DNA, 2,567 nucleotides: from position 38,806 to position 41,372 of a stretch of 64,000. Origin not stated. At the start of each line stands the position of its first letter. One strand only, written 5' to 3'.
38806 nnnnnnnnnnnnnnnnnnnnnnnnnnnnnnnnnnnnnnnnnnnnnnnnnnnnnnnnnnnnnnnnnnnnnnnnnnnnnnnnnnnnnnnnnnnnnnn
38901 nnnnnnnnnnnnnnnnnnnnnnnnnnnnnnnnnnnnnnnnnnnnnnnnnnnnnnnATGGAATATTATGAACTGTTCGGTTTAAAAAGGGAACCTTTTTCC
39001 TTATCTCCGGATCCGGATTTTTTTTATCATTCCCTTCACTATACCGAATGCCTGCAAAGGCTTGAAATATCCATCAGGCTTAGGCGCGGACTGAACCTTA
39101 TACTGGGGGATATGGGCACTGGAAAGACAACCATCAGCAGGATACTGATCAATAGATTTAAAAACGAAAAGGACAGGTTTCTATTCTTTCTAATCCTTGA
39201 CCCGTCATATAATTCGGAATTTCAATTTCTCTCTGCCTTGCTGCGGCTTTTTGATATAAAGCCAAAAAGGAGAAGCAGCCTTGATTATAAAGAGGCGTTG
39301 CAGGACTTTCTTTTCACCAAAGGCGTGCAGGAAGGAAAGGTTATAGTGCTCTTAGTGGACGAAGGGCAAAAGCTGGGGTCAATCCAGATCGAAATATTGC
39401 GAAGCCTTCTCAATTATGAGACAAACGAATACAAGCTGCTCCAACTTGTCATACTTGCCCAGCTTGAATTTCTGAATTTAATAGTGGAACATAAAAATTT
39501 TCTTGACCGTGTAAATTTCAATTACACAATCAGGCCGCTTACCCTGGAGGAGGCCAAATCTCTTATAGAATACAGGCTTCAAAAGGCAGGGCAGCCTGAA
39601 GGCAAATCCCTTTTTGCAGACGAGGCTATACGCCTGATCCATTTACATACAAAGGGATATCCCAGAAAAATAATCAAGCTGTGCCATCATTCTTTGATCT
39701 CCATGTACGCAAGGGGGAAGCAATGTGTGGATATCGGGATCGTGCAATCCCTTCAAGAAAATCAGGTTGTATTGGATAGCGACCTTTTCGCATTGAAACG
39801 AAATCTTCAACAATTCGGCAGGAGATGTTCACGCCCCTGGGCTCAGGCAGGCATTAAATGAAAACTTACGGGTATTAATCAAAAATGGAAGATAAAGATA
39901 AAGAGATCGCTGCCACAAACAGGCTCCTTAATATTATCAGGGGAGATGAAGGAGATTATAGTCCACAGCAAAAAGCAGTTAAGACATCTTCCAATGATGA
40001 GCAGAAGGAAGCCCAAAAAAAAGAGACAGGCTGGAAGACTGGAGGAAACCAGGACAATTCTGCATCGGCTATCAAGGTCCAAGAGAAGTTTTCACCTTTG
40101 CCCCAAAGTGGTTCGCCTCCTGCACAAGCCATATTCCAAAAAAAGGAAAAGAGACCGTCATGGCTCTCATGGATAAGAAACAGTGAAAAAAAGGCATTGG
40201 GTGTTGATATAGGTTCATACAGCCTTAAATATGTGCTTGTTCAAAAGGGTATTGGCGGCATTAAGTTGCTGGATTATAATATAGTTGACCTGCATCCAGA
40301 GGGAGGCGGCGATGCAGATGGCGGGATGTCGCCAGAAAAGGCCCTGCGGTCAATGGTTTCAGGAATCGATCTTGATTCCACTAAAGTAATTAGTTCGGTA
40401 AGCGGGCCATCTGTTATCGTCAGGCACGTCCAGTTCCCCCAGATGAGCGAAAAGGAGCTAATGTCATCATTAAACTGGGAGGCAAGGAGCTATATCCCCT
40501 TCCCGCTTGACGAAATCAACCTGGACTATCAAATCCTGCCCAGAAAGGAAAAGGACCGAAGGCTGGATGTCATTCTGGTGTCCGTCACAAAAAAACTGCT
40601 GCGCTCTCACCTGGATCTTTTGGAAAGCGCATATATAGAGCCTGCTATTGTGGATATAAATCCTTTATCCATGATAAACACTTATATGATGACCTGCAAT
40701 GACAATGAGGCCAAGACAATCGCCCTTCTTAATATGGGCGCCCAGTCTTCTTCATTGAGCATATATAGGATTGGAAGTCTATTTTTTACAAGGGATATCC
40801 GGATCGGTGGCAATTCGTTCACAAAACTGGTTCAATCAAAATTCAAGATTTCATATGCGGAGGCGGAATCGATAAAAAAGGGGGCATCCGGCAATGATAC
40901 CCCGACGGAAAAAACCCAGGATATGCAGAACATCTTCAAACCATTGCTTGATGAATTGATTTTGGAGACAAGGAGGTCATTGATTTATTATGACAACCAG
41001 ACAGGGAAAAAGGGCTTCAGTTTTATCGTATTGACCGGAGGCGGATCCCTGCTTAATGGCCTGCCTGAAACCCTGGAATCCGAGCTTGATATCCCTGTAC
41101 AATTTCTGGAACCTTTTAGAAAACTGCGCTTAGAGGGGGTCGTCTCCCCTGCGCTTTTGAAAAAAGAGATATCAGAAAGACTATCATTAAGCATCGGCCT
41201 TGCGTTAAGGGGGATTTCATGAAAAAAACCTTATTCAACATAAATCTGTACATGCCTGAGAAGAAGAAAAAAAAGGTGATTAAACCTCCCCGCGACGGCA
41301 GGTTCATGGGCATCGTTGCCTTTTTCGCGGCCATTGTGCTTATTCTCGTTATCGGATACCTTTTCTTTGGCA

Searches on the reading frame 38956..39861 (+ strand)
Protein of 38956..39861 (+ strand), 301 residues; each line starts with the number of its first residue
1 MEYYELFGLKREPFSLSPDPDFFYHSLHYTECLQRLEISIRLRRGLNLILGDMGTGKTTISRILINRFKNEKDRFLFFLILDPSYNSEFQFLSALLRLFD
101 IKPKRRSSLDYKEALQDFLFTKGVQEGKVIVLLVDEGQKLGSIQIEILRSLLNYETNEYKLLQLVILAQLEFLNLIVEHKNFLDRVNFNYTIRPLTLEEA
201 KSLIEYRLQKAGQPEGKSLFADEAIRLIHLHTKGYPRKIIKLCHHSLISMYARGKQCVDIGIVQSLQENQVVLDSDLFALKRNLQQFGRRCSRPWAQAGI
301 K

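Call 58: search_protein_families(library=pfam, proteins=[window:38956-39861:+], max_evalue=0.00001)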
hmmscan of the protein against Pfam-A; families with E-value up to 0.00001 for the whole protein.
window:38956-39861:+ (301 aa): 2 families
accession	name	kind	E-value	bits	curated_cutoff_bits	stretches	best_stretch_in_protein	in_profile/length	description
PF13401.12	AAA_22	-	1.3e-14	55.1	27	1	43-174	4-128/130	AAA domain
PF01637.24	ATPase_2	-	3e-06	27.7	33.2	1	45-240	21-223/225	ATPase domain predominantly from Archaea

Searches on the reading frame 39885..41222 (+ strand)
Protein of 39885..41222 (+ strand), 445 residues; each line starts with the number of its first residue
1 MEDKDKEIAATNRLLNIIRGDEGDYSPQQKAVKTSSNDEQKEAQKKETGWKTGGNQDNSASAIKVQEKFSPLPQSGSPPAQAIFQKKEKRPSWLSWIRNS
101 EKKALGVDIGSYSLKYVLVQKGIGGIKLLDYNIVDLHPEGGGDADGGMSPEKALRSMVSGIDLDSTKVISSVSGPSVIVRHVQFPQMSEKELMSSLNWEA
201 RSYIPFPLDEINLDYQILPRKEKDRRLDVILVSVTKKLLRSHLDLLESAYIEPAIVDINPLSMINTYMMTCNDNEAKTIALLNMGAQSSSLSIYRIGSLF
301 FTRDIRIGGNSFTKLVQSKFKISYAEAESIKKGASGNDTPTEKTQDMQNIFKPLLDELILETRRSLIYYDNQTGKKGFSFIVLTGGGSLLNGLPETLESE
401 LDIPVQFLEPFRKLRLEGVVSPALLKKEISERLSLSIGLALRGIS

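Call 58: search_protein_families(library=pfam, proteins=[window:39885-41222:+], max_evalue=0.00001)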
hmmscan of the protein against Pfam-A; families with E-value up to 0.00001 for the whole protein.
window:39885-41222:+ (445 aa): 3 families
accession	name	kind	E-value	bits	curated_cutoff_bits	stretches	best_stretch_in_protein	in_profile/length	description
PF11104.14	PilM_2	-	3.6e-54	184.4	27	1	106-443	1-339/340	Type IV pilus assembly protein PilM;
PF14450.12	FtsA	-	1.8e-12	48.2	31.8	1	280-421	1-119/127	Cell division protein FtsA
PF06723.19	MreB_Mbl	-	9.8e-07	28.3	27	0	381-408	277-304/327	MreB/Mbl protein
